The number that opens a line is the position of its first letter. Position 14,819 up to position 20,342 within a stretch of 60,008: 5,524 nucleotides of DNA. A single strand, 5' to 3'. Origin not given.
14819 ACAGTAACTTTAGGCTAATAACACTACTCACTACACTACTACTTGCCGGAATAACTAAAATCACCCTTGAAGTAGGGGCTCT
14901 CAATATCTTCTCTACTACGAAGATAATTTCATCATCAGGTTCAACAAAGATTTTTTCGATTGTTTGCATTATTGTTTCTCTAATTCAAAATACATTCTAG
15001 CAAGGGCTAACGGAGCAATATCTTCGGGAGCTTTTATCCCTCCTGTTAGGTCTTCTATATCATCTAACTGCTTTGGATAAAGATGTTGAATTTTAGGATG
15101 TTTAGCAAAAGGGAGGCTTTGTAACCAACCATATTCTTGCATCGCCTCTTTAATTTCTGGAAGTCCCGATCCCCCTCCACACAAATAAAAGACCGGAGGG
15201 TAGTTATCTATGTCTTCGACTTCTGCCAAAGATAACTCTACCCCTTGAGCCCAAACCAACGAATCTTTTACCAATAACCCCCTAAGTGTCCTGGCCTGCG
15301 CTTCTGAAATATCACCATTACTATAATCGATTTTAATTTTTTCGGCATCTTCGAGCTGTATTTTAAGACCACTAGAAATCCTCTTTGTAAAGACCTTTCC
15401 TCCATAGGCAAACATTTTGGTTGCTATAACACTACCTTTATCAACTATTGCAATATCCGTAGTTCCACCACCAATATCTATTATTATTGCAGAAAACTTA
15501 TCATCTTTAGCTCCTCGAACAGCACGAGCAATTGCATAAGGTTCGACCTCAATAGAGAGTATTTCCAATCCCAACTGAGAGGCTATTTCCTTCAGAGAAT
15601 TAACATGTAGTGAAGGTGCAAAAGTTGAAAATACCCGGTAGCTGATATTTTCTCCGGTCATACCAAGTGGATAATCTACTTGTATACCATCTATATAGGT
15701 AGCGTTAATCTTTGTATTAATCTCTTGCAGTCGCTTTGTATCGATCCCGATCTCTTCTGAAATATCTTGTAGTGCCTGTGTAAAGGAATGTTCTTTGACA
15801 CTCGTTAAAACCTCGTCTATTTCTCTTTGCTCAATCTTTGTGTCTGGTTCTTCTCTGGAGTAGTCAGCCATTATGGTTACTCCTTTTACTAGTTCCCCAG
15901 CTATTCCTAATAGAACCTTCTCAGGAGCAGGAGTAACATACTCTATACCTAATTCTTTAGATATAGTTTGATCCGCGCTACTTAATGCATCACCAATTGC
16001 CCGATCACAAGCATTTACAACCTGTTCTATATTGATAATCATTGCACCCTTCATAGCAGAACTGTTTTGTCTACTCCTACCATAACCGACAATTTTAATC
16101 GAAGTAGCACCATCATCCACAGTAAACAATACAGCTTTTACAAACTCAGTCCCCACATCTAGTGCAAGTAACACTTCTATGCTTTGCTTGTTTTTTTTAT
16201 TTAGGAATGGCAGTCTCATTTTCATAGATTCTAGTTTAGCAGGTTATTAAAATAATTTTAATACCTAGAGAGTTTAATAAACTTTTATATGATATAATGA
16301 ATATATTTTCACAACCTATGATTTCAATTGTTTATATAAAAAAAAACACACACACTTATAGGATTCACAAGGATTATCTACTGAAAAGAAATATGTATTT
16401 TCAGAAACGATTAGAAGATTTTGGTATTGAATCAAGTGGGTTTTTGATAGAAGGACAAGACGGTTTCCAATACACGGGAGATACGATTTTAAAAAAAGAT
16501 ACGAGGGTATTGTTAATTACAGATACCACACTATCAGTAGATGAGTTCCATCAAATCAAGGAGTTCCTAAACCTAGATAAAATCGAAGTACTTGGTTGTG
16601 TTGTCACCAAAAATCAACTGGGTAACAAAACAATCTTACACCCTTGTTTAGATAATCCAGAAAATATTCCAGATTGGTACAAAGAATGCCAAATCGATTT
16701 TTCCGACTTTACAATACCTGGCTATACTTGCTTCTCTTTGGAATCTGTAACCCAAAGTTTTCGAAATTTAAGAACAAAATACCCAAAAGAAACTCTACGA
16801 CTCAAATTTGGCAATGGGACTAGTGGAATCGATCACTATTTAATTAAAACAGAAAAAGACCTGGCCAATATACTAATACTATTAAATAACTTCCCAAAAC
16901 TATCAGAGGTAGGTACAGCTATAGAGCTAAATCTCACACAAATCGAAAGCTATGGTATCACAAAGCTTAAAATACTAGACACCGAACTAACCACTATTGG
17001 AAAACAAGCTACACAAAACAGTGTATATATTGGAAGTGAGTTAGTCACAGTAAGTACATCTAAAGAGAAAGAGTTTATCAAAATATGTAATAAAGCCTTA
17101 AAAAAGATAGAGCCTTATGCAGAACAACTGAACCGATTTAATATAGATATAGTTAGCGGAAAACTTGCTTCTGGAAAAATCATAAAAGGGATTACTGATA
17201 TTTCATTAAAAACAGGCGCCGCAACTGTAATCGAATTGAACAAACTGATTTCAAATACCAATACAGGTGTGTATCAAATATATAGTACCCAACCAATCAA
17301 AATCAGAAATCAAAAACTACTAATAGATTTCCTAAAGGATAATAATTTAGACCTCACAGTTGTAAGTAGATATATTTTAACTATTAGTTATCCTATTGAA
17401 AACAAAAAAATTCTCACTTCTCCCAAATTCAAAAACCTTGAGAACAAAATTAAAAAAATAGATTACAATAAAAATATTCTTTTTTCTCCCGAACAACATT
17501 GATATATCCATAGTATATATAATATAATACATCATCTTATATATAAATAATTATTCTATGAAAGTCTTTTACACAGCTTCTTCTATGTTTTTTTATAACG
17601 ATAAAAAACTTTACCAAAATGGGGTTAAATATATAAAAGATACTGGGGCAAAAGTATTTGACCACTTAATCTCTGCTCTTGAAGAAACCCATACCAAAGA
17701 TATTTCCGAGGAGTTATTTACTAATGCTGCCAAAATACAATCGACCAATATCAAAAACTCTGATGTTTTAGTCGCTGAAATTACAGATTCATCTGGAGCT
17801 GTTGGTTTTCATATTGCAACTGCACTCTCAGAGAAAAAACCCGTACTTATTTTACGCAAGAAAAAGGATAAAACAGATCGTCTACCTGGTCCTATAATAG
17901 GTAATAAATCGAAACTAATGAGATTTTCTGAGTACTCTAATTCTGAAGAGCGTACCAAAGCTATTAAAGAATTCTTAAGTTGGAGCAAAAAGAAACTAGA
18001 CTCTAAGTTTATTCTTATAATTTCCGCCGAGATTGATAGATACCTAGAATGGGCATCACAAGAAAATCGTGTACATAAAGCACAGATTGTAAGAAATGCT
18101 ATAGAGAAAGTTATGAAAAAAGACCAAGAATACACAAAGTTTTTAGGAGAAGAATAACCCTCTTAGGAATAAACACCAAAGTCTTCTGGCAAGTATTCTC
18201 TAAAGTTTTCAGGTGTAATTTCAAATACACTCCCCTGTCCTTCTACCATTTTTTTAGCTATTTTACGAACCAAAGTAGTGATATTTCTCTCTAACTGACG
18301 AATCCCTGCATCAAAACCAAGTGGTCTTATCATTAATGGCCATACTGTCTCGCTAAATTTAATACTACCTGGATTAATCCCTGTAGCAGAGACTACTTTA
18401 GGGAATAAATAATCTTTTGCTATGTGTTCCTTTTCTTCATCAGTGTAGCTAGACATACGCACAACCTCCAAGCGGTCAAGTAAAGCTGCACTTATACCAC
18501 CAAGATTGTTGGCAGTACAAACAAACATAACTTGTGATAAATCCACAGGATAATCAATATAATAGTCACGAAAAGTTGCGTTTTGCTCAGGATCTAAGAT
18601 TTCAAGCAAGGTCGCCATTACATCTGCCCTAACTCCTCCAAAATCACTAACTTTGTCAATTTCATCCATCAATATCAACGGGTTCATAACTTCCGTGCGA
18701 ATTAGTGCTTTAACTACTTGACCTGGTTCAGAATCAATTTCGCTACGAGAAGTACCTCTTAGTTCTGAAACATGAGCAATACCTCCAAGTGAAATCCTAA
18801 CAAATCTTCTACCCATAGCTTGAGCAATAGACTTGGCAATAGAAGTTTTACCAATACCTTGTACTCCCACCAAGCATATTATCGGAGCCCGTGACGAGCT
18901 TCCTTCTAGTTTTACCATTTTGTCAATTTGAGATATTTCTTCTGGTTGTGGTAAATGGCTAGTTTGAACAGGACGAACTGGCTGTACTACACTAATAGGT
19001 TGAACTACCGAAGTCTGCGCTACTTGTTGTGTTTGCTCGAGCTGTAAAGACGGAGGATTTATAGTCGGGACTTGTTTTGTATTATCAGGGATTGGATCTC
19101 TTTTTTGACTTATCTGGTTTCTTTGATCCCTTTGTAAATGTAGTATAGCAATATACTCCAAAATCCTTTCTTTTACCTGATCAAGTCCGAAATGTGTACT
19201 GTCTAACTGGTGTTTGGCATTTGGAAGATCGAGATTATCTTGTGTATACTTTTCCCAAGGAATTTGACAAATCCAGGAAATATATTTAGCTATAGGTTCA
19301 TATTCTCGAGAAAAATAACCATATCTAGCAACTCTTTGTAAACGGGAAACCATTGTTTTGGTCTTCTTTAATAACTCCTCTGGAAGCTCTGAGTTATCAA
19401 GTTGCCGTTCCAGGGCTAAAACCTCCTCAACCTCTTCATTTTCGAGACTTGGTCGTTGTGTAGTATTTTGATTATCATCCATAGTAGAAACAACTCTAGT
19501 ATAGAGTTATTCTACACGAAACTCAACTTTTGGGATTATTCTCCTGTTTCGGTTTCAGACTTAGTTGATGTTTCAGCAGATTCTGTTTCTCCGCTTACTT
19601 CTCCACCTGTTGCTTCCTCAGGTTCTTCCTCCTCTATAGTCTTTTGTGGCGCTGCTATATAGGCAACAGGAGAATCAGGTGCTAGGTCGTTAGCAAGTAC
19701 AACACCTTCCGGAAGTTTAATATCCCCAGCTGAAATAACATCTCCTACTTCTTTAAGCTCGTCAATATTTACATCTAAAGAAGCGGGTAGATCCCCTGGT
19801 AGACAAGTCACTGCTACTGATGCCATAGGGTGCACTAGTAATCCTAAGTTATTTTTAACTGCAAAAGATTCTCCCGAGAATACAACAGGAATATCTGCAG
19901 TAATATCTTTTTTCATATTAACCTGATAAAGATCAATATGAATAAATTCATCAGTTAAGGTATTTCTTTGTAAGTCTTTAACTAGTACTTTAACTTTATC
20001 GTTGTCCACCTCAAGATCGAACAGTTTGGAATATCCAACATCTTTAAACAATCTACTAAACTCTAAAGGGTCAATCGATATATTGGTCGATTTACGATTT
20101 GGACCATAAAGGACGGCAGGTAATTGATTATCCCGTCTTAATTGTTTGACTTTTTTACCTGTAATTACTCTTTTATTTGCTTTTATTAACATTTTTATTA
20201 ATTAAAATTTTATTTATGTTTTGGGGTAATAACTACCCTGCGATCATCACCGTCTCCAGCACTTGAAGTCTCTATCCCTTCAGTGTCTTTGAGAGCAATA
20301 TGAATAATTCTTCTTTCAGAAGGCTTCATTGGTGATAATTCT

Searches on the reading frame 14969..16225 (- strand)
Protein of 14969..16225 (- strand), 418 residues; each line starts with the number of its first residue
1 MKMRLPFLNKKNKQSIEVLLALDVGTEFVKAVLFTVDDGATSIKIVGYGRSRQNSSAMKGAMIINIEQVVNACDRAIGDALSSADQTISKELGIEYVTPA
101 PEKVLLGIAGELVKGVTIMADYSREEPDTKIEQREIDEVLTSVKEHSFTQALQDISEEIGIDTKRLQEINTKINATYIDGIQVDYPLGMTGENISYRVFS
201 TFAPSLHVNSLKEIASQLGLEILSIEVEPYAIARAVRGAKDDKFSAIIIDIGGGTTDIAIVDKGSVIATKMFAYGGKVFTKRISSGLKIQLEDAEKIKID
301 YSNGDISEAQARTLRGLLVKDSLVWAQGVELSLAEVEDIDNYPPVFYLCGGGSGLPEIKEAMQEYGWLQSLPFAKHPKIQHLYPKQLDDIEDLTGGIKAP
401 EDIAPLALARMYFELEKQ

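Call 5: search_protein_families(library=pfam, proteins=[window:14969-16225:-], max_evalue=0.001)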
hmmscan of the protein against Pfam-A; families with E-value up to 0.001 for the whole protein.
window:14969-16225:- (418 aa): 6 families
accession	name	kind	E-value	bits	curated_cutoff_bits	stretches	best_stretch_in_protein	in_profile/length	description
PF14450.12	FtsA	-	4.5e-16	59.8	31.8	1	248-365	2-102/127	Cell division protein FtsA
PF11104.14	PilM_2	-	4.9e-09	36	27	1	207-302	137-238/340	Type IV pilus assembly protein PilM;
PF06723.19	MreB_Mbl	-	3e-07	30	27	1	207-300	108-207/327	MreB/Mbl protein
PF02541.22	Ppx-GppA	-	4.3e-06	26.8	27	1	218-295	86-163/285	Ppx/GppA phosphatase family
PF08841.16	DDR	-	5.9e-06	26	24.6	1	213-298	102-188/328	Diol dehydratase reactivase ATPase-like domain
PF06277.17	EutA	-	1.2e-05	24.9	27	1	239-283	138-182/475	Ethanolamine utilisation protein EutA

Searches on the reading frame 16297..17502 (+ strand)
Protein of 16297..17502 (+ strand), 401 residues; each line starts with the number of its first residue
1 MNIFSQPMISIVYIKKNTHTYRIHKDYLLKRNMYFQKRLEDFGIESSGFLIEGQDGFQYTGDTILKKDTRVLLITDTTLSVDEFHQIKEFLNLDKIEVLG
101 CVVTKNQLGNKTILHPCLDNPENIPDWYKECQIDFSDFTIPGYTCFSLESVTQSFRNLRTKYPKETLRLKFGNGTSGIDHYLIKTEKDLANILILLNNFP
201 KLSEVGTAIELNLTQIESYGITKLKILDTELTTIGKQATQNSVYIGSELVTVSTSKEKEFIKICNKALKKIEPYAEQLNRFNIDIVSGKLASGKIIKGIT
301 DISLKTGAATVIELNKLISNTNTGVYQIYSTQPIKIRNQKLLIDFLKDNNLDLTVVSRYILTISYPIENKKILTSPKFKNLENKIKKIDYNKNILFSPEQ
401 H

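Call 5: search_protein_families(library=pfam, proteins=[window:16297-17502:+], max_evalue=0.001)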
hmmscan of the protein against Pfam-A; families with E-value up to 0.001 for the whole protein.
window:16297-17502:+ (401 aa): 1 family
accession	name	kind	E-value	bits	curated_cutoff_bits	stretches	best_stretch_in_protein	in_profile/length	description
PF11379.13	DUF3182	-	2.9e-21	76.2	26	1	66-317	42-306/354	Protein of unknown function (DUF3182)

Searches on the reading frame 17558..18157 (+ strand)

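Call 5: search_protein_families(library=pfam, proteins=[window:17558-18157:+], max_evalue=0.001)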
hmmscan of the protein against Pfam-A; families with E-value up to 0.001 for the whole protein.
window:17558-18157:+ (199 aa): 1 family
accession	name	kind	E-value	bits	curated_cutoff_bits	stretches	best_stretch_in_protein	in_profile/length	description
PF05014.21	Nuc_deoxyrib_tr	-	1.5e-06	28.8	28.8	1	5-106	2-103/117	Nucleoside 2-deoxyribosyltransferase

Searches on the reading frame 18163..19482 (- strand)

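Call 5: search_protein_families(library=pfam, proteins=[window:18163-19482:-], max_evalue=0.001)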
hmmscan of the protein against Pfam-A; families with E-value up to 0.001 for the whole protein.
window:18163-19482:- (439 aa): 8 families
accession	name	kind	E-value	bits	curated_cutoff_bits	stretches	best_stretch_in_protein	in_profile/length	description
PF00004.35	AAA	-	5.8e-20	72.5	21.2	1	202-342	1-127/131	ATPase family associated with various cellular activities (AAA)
PF22667.2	Lon_lid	-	1.2e-09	38.1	27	1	366-416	2-52/57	Lon protease AAA+ ATPase lid domain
PF07728.20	AAA_5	-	5.2e-07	30.2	22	1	202-338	2-139/139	AAA domain (dynein-related subfamily)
PF07724.20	AAA_2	-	6.4e-07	30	27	1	202-325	6-124/166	AAA domain (Cdc48 subfamily)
PF13173.12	AAA_14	-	5.6e-05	23.6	27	0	200-282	3-78/129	AAA domain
PF13191.12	AAA_16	-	0.00011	23.1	32.6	1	181-228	7-56/167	AAA ATPase domain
PF07726.17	AAA_3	-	0.00011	22.6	27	1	203-304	3-93/131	ATPase family associated with various cellular activities (AAA)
PF13401.12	AAA_22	-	0.00058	20.6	27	0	198-298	4-110/130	AAA domain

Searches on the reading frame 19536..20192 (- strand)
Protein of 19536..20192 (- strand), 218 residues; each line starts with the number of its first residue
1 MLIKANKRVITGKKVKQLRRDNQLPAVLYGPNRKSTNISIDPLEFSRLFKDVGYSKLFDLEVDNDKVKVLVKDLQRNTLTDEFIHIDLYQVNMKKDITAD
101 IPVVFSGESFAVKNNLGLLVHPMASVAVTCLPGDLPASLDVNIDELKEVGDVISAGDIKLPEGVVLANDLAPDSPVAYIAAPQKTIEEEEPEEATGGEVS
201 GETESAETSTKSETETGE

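Call 5: search_protein_families(library=pfam, proteins=[window:19536-20192:-], max_evalue=0.001)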
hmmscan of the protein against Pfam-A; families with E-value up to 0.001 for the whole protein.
window:19536-20192:- (218 aa): 2 families
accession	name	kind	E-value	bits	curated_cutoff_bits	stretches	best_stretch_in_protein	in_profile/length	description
PF01386.24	Ribosomal_L25p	-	3e-21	76.1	23.6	1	3-88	1-82/82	Ribosomal L25p family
PF14693.11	Ribosomal_TL5_C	-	5.2e-20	72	27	1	97-183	2-84/84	Ribosomal protein TL5, C-terminal domain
